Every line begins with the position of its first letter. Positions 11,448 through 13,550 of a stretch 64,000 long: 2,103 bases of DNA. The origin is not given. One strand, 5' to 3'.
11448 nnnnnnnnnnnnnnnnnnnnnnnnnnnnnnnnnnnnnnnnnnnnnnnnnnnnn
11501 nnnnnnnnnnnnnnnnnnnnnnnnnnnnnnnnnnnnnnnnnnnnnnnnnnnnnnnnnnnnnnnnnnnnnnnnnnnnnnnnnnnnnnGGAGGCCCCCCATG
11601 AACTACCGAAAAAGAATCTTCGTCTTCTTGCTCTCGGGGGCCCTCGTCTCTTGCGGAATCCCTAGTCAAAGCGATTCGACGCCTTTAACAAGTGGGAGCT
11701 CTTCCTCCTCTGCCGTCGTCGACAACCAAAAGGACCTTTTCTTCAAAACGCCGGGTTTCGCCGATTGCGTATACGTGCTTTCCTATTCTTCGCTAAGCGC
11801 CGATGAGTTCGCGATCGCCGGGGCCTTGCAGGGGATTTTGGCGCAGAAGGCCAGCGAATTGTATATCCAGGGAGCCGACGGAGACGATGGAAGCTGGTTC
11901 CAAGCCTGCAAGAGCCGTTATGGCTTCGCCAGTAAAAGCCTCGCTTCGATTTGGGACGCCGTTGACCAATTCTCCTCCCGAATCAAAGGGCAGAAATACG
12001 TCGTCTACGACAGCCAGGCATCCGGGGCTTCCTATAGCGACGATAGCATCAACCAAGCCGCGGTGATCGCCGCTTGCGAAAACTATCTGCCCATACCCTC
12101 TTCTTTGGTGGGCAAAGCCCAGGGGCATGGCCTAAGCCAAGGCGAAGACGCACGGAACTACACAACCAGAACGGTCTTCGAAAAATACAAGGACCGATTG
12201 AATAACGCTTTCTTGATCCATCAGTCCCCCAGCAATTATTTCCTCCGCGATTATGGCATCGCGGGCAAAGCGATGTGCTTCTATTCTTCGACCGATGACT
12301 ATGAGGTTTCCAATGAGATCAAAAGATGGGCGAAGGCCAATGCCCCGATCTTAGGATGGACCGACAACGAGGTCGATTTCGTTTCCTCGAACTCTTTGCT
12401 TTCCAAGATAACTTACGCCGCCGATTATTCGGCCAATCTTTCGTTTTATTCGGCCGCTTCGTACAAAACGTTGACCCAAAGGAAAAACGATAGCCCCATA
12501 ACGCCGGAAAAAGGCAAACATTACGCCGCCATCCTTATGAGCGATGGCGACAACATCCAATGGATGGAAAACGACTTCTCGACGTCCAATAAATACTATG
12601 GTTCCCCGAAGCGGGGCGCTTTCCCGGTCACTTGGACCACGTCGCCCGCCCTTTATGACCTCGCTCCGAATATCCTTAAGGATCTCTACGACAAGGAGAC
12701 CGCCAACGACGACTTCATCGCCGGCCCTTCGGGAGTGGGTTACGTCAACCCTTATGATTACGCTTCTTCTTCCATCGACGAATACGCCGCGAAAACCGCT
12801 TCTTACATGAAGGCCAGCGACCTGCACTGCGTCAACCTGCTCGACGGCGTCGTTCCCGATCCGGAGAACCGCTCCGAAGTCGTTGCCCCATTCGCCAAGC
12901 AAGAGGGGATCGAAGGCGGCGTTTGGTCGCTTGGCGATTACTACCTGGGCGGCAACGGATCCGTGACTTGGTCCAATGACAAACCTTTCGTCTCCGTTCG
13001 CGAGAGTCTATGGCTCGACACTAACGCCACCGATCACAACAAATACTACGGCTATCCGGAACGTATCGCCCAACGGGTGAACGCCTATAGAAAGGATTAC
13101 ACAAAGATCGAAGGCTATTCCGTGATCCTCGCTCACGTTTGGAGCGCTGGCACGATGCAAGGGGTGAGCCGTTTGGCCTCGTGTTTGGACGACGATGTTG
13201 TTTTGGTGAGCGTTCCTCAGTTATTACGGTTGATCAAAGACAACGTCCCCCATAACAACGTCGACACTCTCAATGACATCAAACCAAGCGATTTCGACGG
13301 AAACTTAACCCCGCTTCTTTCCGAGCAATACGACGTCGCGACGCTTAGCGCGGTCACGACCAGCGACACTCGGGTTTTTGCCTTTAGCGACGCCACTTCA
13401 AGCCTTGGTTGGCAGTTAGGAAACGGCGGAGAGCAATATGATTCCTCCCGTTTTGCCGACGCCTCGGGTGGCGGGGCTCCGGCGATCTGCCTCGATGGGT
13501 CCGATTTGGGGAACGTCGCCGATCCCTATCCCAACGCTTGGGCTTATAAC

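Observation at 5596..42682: A 37-kb glycan-utilisation supercluster combining mannose catabolism with furanosidase-type families and no recognisable endo-enzyme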

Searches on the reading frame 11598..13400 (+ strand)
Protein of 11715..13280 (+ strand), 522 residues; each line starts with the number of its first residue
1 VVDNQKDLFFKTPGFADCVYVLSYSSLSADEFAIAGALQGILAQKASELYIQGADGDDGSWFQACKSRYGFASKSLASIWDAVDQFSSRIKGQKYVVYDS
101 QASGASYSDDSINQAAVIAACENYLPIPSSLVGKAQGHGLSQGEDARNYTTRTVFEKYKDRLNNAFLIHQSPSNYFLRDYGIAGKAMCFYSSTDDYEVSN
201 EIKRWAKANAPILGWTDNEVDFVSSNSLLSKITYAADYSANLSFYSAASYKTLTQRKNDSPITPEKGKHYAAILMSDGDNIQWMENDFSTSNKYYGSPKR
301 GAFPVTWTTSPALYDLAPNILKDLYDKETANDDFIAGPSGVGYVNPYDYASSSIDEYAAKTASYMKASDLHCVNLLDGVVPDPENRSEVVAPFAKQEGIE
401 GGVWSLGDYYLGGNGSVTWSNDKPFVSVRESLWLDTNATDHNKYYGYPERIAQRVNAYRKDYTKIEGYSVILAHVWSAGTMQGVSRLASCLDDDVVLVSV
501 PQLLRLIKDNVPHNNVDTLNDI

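Call 35: find_homologous_proteins(query=window:11715-13280:+, max_evalue=1e-20)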
Query window:11715-13280:+ (522 aa): 217 proteins with E <= 1e-20 among 8000 candidates; the best 120 are listed.
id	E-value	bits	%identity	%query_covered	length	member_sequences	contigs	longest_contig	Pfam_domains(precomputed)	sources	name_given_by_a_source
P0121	5.2e-176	605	55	100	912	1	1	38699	PF20957.3,PF14323.12,PF20958.3,PF16216.11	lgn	-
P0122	7.5e-175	601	54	100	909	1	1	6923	PF14323.12,PF20958.3,PF16216.11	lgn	-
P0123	7.3e-163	561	50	98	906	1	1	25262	PF14323.12,PF20958.3,PF16216.11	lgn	-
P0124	9.2e-162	558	52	99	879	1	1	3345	PF14323.12,PF20958.3,PF16216.11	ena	-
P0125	1.6e-159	550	50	98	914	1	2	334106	PF14323.12,PF20958.3,PF16216.11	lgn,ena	-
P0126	7.8e-159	548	51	99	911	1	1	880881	PF20957.3,PF14323.12,PF20958.3,PF16216.11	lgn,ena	-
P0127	4.6e-158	545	50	99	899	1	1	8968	PF14323.12,PF20958.3,PF16216.11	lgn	-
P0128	5.2e-158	545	51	99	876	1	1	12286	PF14323.12,PF20958.3,PF16216.11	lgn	-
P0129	1.3e-157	544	50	99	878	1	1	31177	PF14323.12,PF20958.3,PF16216.11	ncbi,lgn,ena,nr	ncbi:MAG: hypothetical protein K2M89_04605 [Clostridiales bacterium]|nr:hypothetical protein [Clostr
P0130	2.1e-157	543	49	100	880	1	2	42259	PF14323.12,PF20958.3,PF16216.11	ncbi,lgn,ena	-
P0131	1.7e-156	540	50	100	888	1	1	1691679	PF14323.12,PF20958.3,PF16216.11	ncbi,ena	-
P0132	4.7e-156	539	49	99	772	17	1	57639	PF14323.12,PF20958.3,PF16216.11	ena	-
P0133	6.4e-156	538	49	100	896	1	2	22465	PF20957.3,PF14323.12,PF20958.3,PF16216.11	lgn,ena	-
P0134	1.3e-155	537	50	97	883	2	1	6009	PF14323.12,PF20958.3,PF16216.11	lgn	-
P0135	5.7e-155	535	49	97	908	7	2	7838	PF14323.12,PF20958.3,PF16216.11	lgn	-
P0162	7.8e-147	508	48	100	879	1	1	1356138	PF14323.12,PF20958.3,PF16216.11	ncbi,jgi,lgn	ncbi:MAG: GxGYxYP domain-containing protein [Candidatus Izemoplasmatales bacterium]|jgi:hypothetical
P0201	7.7e-80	287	34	97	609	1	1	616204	PF14323.12,PF20958.3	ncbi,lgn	ncbi:MAG: hypothetical protein ACOQNY_02275 [Mycoplasmoidaceae bacterium]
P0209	6.7e-78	281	34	94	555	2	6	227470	PF20957.3,PF14323.12,PF20958.3,PF16216.11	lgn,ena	-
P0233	7.5e-64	235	31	96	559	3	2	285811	PF20957.3,PF14323.12,PF20958.3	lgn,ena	-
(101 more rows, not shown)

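Call 36: find_encoding_contigs(protein=P0131, flank=10000, max_places=1)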
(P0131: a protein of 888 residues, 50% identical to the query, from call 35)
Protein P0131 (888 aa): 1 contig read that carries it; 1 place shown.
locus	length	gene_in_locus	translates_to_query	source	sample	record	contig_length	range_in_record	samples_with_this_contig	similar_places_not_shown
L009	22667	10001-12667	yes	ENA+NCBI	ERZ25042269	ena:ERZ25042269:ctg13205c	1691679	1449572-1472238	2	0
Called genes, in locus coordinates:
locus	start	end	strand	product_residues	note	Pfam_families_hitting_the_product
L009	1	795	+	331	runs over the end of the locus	PF00356:LacI, PF13377:Peripla_BP_3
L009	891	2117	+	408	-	PF01547:SBP_bac_1, PF13416:SBP_bac_8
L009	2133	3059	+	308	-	-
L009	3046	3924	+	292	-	PF00528:BPD_transp_1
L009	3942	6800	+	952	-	PF07944:Beta-AFase-like_GH127_cat, PF20736:Glyco_hydro127M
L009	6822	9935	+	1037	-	PF14200:RicinB_lectin_2 (faint), PF21661:DUF6860 (faint)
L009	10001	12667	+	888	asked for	PF16216:GxGYxYP_N, PF20958:GxGYxYP_N_3rd, PF14323:GxGYxYP_C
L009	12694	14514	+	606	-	PF20511:PMI_typeI_cat, PF01869:BcrAD_BadFG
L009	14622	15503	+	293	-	PF00294:PfkB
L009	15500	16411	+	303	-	PF04227:Indigoidine_A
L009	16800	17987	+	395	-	PF00155:Aminotran_1_2, PF01276:OKR_DC_1 (faint), PF00266:Aminotran_5 (weak), PF01212:Beta_elim_lyase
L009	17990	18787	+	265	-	PF00106:adh_short, PF01370:Epimerase, PF08659:KR, PF13561:adh_short_C2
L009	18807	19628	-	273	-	PF11335:DUF3137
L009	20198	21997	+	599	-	PF08439:Peptidase_M3_N, PF01432:Peptidase_M3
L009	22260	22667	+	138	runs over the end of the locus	PF00164:Ribosom_S12_S23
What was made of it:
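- PMI and a kinase, not arabinose genes, accompany module A both here and in L009 (call 36).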

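Call 37: find_encoding_contigs(protein=P0162, flank=10000, max_places=1)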
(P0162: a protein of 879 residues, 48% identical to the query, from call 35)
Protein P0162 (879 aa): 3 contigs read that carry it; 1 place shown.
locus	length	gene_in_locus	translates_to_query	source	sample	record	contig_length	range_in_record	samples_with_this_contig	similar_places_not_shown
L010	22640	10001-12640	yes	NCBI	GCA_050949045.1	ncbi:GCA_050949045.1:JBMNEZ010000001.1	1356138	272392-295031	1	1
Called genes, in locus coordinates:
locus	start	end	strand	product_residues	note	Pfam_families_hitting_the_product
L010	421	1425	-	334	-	PF00356:LacI, PF13407:Peripla_BP_4 (weak), PF13377:Peripla_BP_3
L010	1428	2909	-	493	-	PF16216:GxGYxYP_N, PF20958:GxGYxYP_N_3rd, PF14323:GxGYxYP_C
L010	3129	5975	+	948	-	PF01074:Glyco_hydro_38N, PF09261:Alpha-mann_mid, PF07748:Glyco_hydro_38C, PF17677:Glyco_hydro38C2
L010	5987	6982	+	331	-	PF00702:Hydrolase (weak), PF13419:HAD_2 (weak)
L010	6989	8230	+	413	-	PF01547:SBP_bac_1, PF13416:SBP_bac_8, PF13343:SBP_bac_6 (faint)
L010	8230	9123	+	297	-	PF00528:BPD_transp_1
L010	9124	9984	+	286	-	PF00528:BPD_transp_1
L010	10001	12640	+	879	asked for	PF16216:GxGYxYP_N, PF20958:GxGYxYP_N_3rd, PF14323:GxGYxYP_C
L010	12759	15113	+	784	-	PF20773:InhA-like_MAM (faint)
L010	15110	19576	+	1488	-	-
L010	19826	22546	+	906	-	PF25311:WDGH (faint), PF17884:DUF5591 (faint)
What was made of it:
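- Module B recurs in an Izemoplasmatales MAG (call 37).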

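Call 38: find_encoding_contigs(protein=P0126, flank=10000, max_places=1)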
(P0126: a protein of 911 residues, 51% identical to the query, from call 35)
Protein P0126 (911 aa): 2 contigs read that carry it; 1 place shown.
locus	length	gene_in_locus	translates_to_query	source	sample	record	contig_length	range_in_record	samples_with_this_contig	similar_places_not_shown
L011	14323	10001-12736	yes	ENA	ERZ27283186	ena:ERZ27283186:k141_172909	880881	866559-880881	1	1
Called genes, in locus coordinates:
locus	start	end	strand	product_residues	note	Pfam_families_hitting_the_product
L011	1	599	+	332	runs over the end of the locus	PF00356:LacI, PF00532:Peripla_BP_1, PF13407:Peripla_BP_4, PF13377:Peripla_BP_3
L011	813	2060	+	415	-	PF01547:SBP_bac_1, PF13416:SBP_bac_8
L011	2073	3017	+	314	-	-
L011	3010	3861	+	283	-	PF00528:BPD_transp_1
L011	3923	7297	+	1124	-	PF14200:RicinB_lectin_2 (faint)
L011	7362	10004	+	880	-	PF07944:Beta-AFase-like_GH127_cat, PF20736:Glyco_hydro127M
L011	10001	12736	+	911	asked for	PF16216:GxGYxYP_N, PF20957:GxGYxYP_N_2nd (faint), PF20958:GxGYxYP_N_3rd, PF14323:GxGYxYP_C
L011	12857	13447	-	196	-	PF02371:Transposase_20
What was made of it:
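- Modules A and B exist on their own in other genomes (calls 36-38). In other genomes module A has its own ABC importer (calls 36, 38).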

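Call 62: find_encoding_contigs(protein=P0201, flank=10000, max_places=1)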
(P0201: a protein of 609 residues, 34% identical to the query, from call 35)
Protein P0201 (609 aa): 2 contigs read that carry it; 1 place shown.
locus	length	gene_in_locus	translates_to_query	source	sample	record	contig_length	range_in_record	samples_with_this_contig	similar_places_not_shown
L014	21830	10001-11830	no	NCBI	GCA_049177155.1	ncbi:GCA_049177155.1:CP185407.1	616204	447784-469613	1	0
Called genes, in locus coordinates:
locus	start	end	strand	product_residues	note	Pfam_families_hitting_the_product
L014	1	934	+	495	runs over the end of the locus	PF01676:Metalloenzyme, PF06415:iPGM_N, PF01663:Phosphodiest (weak)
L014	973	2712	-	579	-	-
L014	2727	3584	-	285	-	-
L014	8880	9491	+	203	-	PF00132:Hexapep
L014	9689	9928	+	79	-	-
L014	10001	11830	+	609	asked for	PF20958:GxGYxYP_N_3rd, PF14323:GxGYxYP_C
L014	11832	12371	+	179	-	PF01613:Flavin_Reduct (weak)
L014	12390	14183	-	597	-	PF04389:Peptidase_M28 (faint), PF01546:Peptidase_M20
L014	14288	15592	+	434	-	PF02885:Glycos_trans_3N, PF00591:Glycos_transf_3, PF07831:PYNP_C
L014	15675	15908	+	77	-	-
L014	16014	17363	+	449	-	PF04542:Sigma70_r2, PF04539:Sigma70_r3, PF04545:Sigma70_r4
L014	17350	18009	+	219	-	PF12847:Methyltransf_18, PF04816:TrmK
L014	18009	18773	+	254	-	PF01784:DUF34_NIF3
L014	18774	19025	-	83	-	PF01106:NifU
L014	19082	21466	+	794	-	PF00133:tRNA-synt_1, PF09334:tRNA-synt_1g, PF13603:tRNA-synt_1_2, PF00133:tRNA-synt_1, PF09334:tRNA-synt_1g (weak), PF08264:Anticodon_1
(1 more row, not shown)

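Call 63: find_encoding_contigs(protein=P0209, flank=10000, max_places=1)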
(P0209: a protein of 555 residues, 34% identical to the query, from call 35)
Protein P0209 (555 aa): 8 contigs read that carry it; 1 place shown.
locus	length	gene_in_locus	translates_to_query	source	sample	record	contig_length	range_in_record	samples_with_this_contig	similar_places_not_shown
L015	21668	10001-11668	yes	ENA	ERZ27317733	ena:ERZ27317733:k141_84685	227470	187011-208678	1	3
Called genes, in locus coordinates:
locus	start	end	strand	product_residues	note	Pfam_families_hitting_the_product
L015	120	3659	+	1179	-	PF02368:Big_2 (faint), PF20773:InhA-like_MAM (faint)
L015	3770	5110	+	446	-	PF01547:SBP_bac_1, PF13531:SBP_bac_11 (faint), PF13416:SBP_bac_8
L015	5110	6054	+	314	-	PF00528:BPD_transp_1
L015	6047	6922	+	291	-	PF00528:BPD_transp_1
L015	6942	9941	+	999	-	PF20957:GxGYxYP_N_2nd (weak), PF20958:GxGYxYP_N_3rd, PF14323:GxGYxYP_C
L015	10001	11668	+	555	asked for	PF16216:GxGYxYP_N, PF20957:GxGYxYP_N_2nd (weak), PF20958:GxGYxYP_N_3rd, PF14323:GxGYxYP_C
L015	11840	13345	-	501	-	PF00478:IMPDH, PF00571:CBS (weak)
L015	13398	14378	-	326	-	PF02540:NAD_synthase (weak), PF01171:ATP_bind_3 (weak), PF00958:GMP_synt_C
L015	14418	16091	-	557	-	PF01268:FTHFS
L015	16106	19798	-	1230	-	PF18072:FGAR-AT_linker, PF00586:AIRS (faint), PF02769:AIRS_C, PF13507:GATase_5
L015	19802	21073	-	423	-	PF02844:GARS_N, PF01071:GARS_A, PF02786:CPSase_L_D2, PF02222:ATP-grasp (weak), PF02843:GARS_C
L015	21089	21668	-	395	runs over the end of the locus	PF01808:AICARFT_IMPCHas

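Call 64: find_encoding_contigs(protein=P0233, flank=10000, max_places=1)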
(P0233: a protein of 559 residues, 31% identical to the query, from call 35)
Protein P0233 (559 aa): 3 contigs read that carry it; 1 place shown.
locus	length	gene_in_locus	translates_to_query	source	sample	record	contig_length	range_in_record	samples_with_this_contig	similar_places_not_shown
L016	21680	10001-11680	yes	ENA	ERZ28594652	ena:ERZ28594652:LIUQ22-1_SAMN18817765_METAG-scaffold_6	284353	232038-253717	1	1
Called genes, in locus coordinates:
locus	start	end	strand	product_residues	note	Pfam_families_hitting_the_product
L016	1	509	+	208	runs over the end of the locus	PF01634:HisG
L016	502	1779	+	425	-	PF00815:Histidinol_dh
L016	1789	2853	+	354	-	PF00155:Aminotran_1_2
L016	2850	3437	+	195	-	PF00475:IGPD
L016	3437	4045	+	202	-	PF00117:GATase, PF07685:GATase_3, PF07722:Peptidase_C26 (faint)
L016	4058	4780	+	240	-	PF00977:His_biosynth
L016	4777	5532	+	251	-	PF00977:His_biosynth, PF01207:Dus (faint), PF02581:TMP-TENI (faint), PF03060:NMO (faint), PF01180:DHO_dh (faint), PF04309:G3P_antiterm (faint)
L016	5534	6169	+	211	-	PF01502:PRA-CH, PF01503:PRA-PH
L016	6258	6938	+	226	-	-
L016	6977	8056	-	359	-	PF01734:Patatin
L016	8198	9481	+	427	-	PF06824:Glyco_hydro_125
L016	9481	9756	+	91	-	PF03992:ABM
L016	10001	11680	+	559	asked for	PF20957:GxGYxYP_N_2nd (weak), PF20958:GxGYxYP_N_3rd, PF14323:GxGYxYP_C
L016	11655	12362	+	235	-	PF01980:TrmO_N, PF18389:TrmO_C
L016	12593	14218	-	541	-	PF16656:Pur_ac_phosph_N, PF00149:Metallophos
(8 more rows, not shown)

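Call 66: find_related_loci(query=A3, collection=metagenome_contigs, flank=10000)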
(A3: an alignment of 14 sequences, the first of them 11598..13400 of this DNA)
Query A3 (601 aa) in metagenome_contigs; peptide patterns used: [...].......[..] (x = any residue, [..] = any of these).
600 stretches matched a pattern (row limit reached: there are more); 569 encode a relative of the query (tblastn E <= 1e-3); the best 80 are kept; 79 distinct loci.
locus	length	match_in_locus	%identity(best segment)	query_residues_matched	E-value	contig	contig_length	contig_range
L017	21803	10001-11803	82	1-601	0e+0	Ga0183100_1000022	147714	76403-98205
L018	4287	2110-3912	81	1-601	0e+0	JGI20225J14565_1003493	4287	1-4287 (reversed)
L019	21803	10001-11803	81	1-601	0e+0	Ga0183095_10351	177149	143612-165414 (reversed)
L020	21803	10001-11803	81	1-601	0e+0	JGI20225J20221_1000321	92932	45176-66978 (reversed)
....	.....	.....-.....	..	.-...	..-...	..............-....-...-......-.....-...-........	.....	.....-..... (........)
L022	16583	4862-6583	45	7-596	2e-169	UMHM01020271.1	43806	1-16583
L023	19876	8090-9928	44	1-598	1e-163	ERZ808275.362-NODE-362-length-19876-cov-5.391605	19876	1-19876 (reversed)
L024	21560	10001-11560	49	44-565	5e-163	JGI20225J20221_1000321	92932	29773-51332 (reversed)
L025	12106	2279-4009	45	7-598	3e-163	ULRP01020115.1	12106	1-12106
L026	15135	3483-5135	46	44-598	4e-159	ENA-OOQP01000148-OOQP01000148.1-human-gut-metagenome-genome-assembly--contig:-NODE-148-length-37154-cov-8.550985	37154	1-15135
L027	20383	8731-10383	46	44-598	5e-159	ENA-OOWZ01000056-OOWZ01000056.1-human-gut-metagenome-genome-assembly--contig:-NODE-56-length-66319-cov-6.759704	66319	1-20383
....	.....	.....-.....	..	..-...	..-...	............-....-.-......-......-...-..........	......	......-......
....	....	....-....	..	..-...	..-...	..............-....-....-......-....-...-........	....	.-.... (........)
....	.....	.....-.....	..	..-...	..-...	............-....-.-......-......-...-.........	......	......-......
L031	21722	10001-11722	46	3-565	2e-157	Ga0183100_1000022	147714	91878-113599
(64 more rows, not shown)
